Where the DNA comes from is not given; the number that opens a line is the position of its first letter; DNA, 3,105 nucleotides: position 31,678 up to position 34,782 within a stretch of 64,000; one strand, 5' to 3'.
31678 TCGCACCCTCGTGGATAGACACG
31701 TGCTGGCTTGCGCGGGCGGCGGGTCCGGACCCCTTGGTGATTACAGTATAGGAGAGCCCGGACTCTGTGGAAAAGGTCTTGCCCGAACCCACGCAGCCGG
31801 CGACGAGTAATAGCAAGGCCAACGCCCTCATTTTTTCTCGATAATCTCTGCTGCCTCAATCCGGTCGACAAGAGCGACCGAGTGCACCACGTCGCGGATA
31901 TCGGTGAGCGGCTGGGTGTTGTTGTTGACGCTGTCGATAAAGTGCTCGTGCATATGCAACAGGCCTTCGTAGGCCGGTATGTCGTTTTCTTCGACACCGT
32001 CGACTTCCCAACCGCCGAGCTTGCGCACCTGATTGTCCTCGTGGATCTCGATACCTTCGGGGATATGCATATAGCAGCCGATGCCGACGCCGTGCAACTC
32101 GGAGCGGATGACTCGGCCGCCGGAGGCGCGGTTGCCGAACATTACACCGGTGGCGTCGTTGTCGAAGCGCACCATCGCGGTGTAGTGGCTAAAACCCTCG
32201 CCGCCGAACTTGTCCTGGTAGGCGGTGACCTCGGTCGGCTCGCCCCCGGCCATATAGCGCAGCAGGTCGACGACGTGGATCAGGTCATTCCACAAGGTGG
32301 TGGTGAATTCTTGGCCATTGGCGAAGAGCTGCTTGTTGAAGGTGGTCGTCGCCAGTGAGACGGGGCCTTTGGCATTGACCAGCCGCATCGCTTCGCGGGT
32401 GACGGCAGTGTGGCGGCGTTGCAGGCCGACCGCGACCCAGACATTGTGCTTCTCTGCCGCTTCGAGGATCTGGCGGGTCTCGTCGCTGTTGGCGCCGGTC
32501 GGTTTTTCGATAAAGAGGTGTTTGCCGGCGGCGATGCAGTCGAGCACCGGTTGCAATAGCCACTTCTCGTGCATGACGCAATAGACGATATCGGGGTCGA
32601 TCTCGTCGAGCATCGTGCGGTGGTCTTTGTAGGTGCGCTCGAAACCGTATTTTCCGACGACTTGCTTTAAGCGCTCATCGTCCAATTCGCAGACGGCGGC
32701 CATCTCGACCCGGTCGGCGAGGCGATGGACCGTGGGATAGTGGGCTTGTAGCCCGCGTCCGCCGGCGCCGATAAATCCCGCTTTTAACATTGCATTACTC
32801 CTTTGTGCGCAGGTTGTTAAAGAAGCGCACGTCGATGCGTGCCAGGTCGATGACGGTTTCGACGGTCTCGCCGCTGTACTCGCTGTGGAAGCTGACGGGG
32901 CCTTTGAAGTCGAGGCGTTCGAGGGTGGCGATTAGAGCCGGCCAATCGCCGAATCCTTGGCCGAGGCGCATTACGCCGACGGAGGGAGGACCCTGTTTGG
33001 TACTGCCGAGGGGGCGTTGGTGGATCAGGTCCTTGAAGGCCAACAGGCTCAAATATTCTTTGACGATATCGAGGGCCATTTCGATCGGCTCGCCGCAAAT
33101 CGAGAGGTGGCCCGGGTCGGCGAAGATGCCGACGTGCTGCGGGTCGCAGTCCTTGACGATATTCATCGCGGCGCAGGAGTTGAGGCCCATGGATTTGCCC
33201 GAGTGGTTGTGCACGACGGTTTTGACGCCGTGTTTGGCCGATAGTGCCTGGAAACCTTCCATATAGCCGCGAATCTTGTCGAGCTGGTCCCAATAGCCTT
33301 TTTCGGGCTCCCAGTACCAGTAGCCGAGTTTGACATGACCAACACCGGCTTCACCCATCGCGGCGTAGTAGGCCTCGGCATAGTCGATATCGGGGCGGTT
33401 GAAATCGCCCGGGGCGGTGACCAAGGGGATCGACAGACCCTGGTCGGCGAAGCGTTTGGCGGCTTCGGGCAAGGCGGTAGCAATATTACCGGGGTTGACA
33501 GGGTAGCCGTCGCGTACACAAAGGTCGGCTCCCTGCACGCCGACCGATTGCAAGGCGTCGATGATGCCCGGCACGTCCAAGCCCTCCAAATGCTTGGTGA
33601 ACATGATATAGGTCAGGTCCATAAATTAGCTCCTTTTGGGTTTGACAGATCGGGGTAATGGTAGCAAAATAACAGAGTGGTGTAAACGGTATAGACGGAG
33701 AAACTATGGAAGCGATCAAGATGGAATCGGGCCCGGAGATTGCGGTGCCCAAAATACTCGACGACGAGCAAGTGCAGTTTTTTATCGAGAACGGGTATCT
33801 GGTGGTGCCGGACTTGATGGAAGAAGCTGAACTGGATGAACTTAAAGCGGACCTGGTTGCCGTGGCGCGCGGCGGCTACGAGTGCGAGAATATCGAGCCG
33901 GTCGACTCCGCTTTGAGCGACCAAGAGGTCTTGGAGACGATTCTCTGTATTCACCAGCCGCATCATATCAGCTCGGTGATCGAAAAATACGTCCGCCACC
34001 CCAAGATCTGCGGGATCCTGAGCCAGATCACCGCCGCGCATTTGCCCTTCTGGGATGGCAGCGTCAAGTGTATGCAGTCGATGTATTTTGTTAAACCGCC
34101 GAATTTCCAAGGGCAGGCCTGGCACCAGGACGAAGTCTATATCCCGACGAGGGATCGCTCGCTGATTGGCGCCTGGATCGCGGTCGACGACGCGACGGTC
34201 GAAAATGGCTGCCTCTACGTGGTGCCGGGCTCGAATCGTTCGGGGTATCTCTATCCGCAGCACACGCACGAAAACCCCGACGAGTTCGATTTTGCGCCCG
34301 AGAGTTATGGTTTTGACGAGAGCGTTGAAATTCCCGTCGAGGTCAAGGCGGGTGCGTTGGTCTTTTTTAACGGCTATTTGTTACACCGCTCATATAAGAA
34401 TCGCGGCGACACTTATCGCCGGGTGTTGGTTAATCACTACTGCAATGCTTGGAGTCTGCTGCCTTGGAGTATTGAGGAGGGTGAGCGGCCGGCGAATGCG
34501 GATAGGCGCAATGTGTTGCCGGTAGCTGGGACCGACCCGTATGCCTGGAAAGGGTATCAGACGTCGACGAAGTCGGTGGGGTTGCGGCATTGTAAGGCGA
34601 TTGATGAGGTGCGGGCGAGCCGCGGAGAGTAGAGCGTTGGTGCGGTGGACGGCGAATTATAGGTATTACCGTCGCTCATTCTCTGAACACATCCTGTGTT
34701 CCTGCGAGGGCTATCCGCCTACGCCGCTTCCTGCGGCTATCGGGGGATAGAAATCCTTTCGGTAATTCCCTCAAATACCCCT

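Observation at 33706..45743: Dense island of four PhyH-family Fe(II)/2OG oxygenases plus a fifth relic, with aldolase, dehydratase and dehydrogenase partners and three unknown proteins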

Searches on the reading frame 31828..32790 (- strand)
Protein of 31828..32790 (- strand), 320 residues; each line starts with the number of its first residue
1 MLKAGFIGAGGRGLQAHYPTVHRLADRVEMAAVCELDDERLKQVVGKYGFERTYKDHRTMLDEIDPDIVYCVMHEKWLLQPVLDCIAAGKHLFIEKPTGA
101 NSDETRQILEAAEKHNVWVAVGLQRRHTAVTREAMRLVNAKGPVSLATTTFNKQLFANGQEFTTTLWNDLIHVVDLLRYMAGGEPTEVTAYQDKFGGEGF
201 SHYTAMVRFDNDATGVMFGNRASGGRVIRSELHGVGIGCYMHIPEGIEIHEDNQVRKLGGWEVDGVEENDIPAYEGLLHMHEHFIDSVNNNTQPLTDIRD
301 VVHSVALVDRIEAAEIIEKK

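Call 4: search_protein_families(library=pfam, proteins=[window:31828-32790:-], max_evalue=0.01)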
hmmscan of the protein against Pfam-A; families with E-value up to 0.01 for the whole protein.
window:31828-32790:- (320 aa): 4 families
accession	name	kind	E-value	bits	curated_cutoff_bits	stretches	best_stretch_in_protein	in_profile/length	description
PF01408.29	GFO_IDH_MocA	-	3.1e-17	63.8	24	1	3-122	2-119/120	Oxidoreductase family, NAD-binding Rossmann fold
PF22725.1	GFO_IDH_MocA_C3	-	2.6e-08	34.3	27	1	165-234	45-118/124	GFO/IDH/MocA C-terminal domain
PF02894.22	GFO_IDH_MocA_C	-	2.3e-06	28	22.9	1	165-311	42-206/218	Oxidoreductase family, C-terminal alpha/beta domain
PF19858.4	OxRdtase_C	-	0.0073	16.1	26.3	0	165-192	21-48/163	Bacterial oxidoreductases, C-terminal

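Call 61: search_protein_families(library=ncbifam, proteins=[window:31828-32790:-], max_evalue=0.00001)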
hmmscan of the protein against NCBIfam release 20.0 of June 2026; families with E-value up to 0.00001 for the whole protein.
window:31828-32790:- (320 aa): 5 families
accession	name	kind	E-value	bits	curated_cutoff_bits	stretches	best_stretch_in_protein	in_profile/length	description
NF040723.1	UDP-GlcNAcDh_Arch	equivalog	2.1e-23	83.3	450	1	2-305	1-291/302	UDP-N-acetylglucosamine 3-dehydrogenase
TIGR04380.1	myo_inos_iolG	equivalog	2e-22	79.5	355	1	1-312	1-320/330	inositol 2-dehydrogenase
NF052479.1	LevoglcsnDh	equivalog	2.3e-14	52.9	650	1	15-139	22-147/386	levoglucosan dehydrogenase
NF052679.1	InsChiInosDhIolG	equivalog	2.8e-13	49.6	540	1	2-183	3-187/343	bifunctional inositol 2-dehydrogenase/D-chiro-inositol 1-dehydrogenase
NF058561.1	BT_2158_fam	equivalog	1.3e-10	40.5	750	1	7-139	41-170/487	glycoside 3-dehydrogenase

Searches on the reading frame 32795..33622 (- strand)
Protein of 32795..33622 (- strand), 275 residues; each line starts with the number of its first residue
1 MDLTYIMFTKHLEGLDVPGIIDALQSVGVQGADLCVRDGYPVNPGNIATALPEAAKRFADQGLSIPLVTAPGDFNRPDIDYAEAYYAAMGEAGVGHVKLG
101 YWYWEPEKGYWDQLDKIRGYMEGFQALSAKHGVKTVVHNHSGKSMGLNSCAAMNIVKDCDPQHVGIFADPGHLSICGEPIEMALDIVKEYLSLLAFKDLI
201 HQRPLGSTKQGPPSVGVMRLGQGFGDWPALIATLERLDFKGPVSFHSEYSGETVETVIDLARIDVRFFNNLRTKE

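Call 4: search_protein_families(library=pfam, proteins=[window:32795-33622:-], max_evalue=0.01)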
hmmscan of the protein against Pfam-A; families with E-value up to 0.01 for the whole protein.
window:32795-33622:- (275 aa): 1 family
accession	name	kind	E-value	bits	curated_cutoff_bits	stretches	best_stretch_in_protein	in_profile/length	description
PF01261.30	AP_endonuc_2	-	1.4e-15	58.1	31.1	1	22-256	2-234/249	Xylose isomerase-like TIM barrel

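Call 61: search_protein_families(library=ncbifam, proteins=[window:32795-33622:-], max_evalue=0.00001)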
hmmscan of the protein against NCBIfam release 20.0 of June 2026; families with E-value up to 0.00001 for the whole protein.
window:32795-33622:- (275 aa): 0 families

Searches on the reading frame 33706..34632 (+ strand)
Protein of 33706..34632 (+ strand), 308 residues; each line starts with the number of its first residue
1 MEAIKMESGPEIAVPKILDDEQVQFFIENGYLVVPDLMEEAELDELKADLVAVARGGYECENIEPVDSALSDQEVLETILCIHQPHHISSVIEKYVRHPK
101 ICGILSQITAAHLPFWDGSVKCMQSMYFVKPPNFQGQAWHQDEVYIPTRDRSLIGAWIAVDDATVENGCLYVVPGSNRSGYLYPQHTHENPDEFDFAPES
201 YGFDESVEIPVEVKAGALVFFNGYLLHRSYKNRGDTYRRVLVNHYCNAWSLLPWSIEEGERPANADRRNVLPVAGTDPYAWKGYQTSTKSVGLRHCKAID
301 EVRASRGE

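Call 3: search_protein_families(library=pfam, proteins=[window:33706-34632:+], max_evalue=0.01)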
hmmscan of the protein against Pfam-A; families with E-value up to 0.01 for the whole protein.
window:33706-34632:+ (308 aa): 2 families
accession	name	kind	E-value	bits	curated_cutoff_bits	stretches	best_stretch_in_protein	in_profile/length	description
PF05721.19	PhyH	-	4.5e-40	138.6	22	1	28-240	3-213/213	Phytanoyl-CoA dioxygenase (PhyH)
PF13759.12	2OG-FeII_Oxy_5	-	0.0025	18.6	27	0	203-239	60-96/101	Putative 2OG-Fe(II) oxygenase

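Call 8: search_protein_families(library=ncbifam, proteins=[window:33706-34632:+], max_evalue=0.01)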
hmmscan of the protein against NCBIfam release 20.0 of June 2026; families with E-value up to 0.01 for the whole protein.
window:33706-34632:+ (308 aa): 3 families
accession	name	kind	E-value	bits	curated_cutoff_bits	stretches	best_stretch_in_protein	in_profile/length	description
TIGR01762.1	chlorin-enz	subfamily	5.4e-13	48.9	226.3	1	19-181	4-161/288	chlorinating enzyme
NF052437.1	MPhHdxlPhnYGIM8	equivalog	6.1e-12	45.5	500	1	130-245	107-213/260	methylphosphonate hydroxylase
TIGR02408.1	ectoine_ThpD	equivalog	1.5e-09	37.6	336.5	1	15-187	14-179/277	ectoine hydroxylase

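Call 25: search_solved_structures(query=window:33706-34632:+, max_evalue=0.01)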
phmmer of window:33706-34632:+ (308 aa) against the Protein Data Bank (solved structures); distinct sequences matched with E-value up to 0.01: 15.
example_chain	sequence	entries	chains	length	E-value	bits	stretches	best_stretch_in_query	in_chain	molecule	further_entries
2opw_A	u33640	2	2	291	6.9e-20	74.3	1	122-262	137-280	PHYHD1 protein | Phytanoyl-CoA dioxygenase domain-containing protein 1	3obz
2a1x_A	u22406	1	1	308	9.4e-14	54.2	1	17-248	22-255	Phytanoyl-CoA dioxygenase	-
5epa_A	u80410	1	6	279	2.5e-13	52.8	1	16-247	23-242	SnoK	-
4xab_A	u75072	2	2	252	7.2e-12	48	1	26-240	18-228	EvdO2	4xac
2fct_A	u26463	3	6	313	9.5e-09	37.7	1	91-179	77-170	syringomycin biosynthesis enzyme 2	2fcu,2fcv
6zyk_A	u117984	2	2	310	1.8e-07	33.6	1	82-239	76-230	Monooxygenase | Uncharacterized protein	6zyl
9c9n_A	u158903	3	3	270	7.2e-07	31.6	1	123-245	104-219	Fe/2-OG dependent dioxygenase MysH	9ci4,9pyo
9pze_A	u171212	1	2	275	7.6e-07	31.5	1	123-245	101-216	Fe/2-OG dependent dioxygenase MysH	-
4xaa_A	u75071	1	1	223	4.2e-06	29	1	110-247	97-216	Putative oxygenase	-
6ec3_A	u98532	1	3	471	8.6e-06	28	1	126-253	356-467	Methyltransferase domain-containing protein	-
7dt0_A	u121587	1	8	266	0.00031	22.9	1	18-182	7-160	Phytanoyl-CoA dioxygenase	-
9wyc_A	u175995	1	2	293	0.00036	22.7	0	129-246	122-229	Oxidoreductase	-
7dzz_A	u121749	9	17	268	0.00043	22.4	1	18-182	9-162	Phytanoyl-CoA dioxygenase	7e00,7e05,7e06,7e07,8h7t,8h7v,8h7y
7e01_A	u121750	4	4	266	0.00048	22.3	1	18-182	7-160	Phytanoyl-CoA dioxygenase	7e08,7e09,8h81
5ep9_A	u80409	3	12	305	0.0015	20.6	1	91-239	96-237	SnoN,Epimerase SnoN | SnoN,SnoN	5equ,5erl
